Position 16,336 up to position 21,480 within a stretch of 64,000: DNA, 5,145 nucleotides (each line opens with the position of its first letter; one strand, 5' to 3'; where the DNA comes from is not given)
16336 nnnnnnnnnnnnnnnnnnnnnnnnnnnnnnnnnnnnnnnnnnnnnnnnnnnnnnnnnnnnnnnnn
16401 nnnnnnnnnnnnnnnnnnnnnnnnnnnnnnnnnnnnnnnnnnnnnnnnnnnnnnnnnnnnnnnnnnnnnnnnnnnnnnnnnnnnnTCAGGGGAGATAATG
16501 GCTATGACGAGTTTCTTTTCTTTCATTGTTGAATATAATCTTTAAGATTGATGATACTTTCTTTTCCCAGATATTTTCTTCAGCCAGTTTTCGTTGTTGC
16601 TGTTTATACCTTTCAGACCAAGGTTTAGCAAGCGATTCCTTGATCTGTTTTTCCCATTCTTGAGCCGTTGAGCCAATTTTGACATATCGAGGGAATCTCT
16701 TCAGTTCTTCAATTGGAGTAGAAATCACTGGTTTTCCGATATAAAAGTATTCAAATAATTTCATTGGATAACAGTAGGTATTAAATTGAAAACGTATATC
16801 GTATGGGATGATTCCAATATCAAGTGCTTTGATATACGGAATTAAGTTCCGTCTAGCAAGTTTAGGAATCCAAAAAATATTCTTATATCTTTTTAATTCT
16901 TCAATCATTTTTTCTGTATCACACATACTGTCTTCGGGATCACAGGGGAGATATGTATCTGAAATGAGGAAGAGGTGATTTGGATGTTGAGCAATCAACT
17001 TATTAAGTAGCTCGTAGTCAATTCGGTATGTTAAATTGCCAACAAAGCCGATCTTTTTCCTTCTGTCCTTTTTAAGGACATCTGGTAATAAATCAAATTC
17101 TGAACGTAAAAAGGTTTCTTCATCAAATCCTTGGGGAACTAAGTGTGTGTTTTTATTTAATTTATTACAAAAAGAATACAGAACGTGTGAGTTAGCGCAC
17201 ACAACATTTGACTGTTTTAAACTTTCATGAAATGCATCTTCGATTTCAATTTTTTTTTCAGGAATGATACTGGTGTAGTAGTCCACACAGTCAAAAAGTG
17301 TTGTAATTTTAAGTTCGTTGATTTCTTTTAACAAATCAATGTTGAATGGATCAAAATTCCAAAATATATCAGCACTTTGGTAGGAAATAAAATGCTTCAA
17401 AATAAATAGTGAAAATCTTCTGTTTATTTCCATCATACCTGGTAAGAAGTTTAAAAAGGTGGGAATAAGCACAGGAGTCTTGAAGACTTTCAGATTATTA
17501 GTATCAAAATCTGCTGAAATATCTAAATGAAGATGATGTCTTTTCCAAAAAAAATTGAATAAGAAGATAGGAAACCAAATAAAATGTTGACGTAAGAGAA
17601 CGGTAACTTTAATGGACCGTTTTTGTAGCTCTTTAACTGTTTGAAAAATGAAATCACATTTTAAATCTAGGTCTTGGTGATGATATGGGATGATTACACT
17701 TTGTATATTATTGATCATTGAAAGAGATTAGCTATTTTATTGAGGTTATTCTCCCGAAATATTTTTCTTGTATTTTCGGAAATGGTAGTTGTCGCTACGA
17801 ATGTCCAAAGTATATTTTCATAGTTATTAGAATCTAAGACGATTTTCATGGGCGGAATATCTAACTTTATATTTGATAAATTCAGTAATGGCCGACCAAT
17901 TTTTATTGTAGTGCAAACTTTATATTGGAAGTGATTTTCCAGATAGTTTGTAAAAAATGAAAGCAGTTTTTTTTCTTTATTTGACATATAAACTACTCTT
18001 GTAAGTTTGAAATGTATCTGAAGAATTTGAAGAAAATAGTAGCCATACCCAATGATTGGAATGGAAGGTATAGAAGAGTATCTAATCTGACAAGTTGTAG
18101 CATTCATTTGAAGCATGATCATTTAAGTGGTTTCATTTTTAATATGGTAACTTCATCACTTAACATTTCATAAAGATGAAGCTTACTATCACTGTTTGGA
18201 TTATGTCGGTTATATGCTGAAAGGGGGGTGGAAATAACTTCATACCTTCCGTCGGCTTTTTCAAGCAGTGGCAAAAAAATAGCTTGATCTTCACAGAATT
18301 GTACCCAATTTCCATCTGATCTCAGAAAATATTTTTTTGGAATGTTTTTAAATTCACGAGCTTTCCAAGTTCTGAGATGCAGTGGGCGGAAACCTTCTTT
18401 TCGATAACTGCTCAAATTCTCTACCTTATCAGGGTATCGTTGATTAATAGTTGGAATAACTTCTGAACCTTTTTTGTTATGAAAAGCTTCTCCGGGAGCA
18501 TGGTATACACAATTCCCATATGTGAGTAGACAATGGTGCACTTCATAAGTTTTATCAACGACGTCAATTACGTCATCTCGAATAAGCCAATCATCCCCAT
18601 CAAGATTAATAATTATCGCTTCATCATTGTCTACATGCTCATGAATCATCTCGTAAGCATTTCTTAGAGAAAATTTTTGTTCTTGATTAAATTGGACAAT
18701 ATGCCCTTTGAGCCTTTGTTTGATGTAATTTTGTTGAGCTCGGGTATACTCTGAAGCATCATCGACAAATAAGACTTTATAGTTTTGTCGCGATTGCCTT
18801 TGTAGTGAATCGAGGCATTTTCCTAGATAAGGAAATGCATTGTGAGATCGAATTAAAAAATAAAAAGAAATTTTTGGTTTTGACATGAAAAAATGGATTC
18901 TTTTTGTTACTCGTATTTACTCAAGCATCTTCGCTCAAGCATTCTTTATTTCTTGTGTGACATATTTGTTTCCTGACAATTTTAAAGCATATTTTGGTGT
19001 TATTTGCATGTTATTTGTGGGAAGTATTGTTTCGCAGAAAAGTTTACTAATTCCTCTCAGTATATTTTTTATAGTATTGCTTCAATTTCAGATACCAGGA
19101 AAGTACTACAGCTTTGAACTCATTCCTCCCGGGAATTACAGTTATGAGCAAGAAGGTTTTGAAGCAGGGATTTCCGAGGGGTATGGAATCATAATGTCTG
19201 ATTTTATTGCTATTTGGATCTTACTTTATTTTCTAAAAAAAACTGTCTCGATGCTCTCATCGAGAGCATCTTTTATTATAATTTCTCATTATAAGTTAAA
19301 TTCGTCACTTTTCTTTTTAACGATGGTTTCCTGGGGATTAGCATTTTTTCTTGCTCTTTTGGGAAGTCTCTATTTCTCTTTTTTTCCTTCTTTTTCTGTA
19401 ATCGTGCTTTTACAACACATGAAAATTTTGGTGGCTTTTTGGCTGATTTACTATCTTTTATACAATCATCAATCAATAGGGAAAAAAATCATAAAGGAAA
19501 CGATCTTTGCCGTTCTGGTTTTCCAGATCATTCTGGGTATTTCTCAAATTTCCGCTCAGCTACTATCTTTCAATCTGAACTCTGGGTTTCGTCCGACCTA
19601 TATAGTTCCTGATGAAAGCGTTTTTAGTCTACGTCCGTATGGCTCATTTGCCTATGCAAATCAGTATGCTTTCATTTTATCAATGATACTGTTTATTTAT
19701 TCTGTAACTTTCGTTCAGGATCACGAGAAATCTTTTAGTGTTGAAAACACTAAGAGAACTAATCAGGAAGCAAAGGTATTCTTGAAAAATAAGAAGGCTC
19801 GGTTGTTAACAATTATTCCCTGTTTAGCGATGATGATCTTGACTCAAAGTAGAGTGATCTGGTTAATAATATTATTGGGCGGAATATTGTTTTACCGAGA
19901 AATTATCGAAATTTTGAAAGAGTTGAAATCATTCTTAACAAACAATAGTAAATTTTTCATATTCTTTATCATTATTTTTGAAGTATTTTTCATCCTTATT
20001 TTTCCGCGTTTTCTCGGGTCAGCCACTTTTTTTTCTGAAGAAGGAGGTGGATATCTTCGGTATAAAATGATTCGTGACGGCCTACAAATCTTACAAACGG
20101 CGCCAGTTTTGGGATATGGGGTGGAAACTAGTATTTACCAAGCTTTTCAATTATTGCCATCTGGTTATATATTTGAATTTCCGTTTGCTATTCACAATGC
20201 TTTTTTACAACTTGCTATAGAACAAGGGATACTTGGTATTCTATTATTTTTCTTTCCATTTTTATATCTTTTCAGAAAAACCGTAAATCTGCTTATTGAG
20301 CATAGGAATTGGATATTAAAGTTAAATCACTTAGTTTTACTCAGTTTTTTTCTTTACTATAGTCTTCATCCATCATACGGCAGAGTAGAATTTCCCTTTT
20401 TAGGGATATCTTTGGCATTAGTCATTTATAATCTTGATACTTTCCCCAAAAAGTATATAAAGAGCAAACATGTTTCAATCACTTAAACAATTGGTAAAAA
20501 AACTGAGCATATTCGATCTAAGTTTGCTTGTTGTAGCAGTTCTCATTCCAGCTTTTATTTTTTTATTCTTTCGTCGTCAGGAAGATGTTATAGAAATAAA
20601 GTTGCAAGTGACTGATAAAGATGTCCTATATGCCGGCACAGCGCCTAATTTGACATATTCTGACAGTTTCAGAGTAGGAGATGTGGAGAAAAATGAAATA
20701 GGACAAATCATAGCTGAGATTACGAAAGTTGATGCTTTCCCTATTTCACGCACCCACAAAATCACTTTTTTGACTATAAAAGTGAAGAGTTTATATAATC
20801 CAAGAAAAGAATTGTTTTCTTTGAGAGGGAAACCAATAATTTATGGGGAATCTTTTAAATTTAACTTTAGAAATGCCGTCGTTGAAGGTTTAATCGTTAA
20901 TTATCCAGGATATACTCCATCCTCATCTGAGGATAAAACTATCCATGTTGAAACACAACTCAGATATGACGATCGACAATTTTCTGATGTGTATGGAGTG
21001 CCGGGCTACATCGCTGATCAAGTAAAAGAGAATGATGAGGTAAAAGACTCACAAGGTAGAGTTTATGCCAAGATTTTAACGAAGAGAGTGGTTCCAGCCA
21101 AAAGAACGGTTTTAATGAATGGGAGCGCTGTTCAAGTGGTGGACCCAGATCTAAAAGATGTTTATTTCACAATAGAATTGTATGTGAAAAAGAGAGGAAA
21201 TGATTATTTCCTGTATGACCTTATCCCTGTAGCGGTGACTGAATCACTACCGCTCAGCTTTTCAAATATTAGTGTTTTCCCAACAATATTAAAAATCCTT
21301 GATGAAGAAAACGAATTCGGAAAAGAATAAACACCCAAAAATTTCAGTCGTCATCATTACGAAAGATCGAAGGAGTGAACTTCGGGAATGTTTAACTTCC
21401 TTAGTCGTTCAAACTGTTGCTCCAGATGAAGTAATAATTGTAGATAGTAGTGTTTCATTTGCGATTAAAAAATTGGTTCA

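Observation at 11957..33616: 21.7-kb glycan-assembly locus sandwiched between PT-rich surface-protein genes: candidate protein O-glycosylation / surface-glycan system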

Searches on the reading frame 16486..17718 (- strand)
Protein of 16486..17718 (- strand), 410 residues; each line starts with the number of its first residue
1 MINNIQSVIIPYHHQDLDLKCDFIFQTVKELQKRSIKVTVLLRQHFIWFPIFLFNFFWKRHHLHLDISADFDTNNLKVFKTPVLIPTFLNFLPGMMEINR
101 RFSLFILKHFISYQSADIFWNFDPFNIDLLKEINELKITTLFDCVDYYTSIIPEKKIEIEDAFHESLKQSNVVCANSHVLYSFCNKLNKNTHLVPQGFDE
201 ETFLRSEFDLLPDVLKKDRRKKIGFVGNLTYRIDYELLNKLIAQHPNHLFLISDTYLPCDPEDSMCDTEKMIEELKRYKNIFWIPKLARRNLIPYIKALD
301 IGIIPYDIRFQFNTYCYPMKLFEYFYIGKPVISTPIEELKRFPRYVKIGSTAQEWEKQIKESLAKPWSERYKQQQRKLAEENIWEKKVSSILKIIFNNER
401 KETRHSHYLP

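Call 4: search_protein_families(library=pfam, proteins=[window:16486-17718:-], max_evalue=0.01)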
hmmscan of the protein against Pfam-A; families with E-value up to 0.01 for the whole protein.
window:16486-17718:- (410 aa): 2 families
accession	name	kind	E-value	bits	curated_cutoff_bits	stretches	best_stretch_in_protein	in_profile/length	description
PF00534.26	Glycos_transf_1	-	1.9e-05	24.7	26.4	1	214-338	9-126/172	Glycosyl transferases group 1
PF13692.12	Glyco_trans_1_4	-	0.00023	21.9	27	1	221-339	2-111/142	Glycosyl transferases group 1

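Call 42: search_protein_families(library=ncbifam, proteins=[window:16486-17718:-], max_evalue=0.001)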
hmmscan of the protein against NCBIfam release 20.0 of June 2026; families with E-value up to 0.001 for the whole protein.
window:16486-17718:- (410 aa): 1 family
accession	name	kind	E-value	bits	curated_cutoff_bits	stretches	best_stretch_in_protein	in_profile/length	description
NF047676.1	TeichurnBiosyTuaH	equivalog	2.5e-20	72.7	550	1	143-393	124-382/384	teichuronic acid biosynthesis protein TuaH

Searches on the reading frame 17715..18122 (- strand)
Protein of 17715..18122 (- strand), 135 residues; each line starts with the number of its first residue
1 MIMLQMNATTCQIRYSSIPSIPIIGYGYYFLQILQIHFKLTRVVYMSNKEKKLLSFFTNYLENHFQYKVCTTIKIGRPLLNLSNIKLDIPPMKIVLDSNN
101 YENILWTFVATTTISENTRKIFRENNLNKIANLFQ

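Call 4: search_protein_families(library=pfam, proteins=[window:17715-18122:-], max_evalue=0.01)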
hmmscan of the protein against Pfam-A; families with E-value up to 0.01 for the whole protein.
window:17715-18122:- (135 aa): 0 families

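Call 41: search_protein_families(library=ncbifam, proteins=[window:17715-18122:-], max_evalue=0.1)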
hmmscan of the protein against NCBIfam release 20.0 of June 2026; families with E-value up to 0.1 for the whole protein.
window:17715-18122:- (135 aa): 0 families

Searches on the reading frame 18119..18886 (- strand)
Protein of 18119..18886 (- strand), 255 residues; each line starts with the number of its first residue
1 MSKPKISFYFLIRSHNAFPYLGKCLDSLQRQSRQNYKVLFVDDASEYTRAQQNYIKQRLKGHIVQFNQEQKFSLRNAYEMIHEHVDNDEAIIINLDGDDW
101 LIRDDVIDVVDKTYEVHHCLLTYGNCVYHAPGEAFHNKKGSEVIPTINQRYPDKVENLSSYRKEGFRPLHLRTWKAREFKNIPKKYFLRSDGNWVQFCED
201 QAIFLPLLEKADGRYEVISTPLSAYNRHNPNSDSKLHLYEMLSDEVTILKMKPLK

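Call 4: search_protein_families(library=pfam, proteins=[window:18119-18886:-], max_evalue=0.01)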
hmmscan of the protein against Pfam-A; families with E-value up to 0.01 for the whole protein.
window:18119-18886:- (255 aa): 2 families
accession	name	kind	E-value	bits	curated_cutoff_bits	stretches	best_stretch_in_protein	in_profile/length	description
PF00535.33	Glycos_transf_2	-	3.2e-13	50.4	23.3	1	12-133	4-122/168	Glycosyl transferase family 2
PF17021.10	Mei5_like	-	0.0093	16.4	32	0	29-89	7-69/118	Putative double-strand recombination repair-like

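Call 42: search_protein_families(library=ncbifam, proteins=[window:18119-18886:-], max_evalue=0.001)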
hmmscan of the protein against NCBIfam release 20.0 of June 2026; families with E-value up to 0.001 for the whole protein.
window:18119-18886:- (255 aa): 0 families

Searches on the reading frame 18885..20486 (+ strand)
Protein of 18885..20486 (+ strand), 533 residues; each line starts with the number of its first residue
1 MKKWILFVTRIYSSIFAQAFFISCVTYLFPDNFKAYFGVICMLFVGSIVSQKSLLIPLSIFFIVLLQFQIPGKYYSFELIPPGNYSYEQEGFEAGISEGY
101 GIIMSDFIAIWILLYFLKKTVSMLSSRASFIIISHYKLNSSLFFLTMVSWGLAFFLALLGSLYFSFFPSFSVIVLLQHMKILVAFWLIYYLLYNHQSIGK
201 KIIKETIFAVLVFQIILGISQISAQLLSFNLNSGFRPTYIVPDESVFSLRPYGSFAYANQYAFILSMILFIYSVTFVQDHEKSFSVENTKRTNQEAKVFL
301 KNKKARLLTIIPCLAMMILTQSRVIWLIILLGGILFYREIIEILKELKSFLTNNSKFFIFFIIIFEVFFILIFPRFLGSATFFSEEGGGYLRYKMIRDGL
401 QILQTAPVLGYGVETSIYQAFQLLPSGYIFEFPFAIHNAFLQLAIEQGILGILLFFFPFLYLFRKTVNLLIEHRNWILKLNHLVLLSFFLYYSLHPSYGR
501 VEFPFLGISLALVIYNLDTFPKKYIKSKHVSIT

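Call 4: search_protein_families(library=pfam, proteins=[window:18885-20486:+], max_evalue=0.01)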
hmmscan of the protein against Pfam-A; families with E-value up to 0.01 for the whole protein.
window:18885-20486:+ (533 aa): 1 family
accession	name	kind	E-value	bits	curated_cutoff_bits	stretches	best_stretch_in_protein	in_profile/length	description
PF04932.20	Wzy_C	-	2e-14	54.1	31.7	1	309-456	2-149/149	O-Antigen ligase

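Call 8: search_protein_families(library=ncbifam, proteins=[window:18885-20486:+], max_evalue=0.01)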
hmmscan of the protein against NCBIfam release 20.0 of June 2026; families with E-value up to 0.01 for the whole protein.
window:18885-20486:+ (533 aa): 0 families

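Call 14: search_solved_structures(query=window:18885-20486:+, max_evalue=10)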
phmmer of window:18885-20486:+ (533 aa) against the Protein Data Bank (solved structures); distinct sequences matched with E-value up to 10: 0.

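Call 85: find_homologous_proteins(query=window:18885-20486:+, max_evalue=0.00001)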
Query window:18885-20486:+ (533 aa): 3 proteins with E <= 0.00001 among 8000 candidates.
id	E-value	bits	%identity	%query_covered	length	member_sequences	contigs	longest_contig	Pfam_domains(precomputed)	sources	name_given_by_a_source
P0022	0.0e+0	1043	100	92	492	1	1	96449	PF04932.21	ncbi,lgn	-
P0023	4.7e-124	433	48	96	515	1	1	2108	PF04932.21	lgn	-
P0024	3.8e-56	209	31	95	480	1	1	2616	PF04932.21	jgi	jgi:hypothetical protein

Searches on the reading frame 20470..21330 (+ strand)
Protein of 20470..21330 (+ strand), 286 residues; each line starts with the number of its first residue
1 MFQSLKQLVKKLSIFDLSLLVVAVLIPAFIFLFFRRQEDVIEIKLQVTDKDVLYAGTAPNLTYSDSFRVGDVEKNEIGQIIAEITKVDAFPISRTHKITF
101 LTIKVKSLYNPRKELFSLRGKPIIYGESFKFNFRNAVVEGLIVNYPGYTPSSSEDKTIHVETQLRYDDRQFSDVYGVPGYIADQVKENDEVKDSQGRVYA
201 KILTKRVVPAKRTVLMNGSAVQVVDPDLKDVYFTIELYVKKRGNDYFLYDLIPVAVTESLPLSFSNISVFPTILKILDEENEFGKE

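Call 4: search_protein_families(library=pfam, proteins=[window:20470-21330:+], max_evalue=0.01)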
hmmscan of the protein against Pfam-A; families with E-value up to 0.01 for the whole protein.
window:20470-21330:+ (286 aa): 1 family
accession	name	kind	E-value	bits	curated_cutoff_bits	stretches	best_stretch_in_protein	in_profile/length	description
PF14221.11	DUF4330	-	4.2e-06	27.4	27.6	1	175-248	62-139/167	Domain of unknown function (DUF4330)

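Call 41: search_protein_families(library=ncbifam, proteins=[window:20470-21330:+], max_evalue=0.1)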
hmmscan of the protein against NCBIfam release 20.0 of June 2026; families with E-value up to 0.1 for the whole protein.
window:20470-21330:+ (286 aa): 0 families
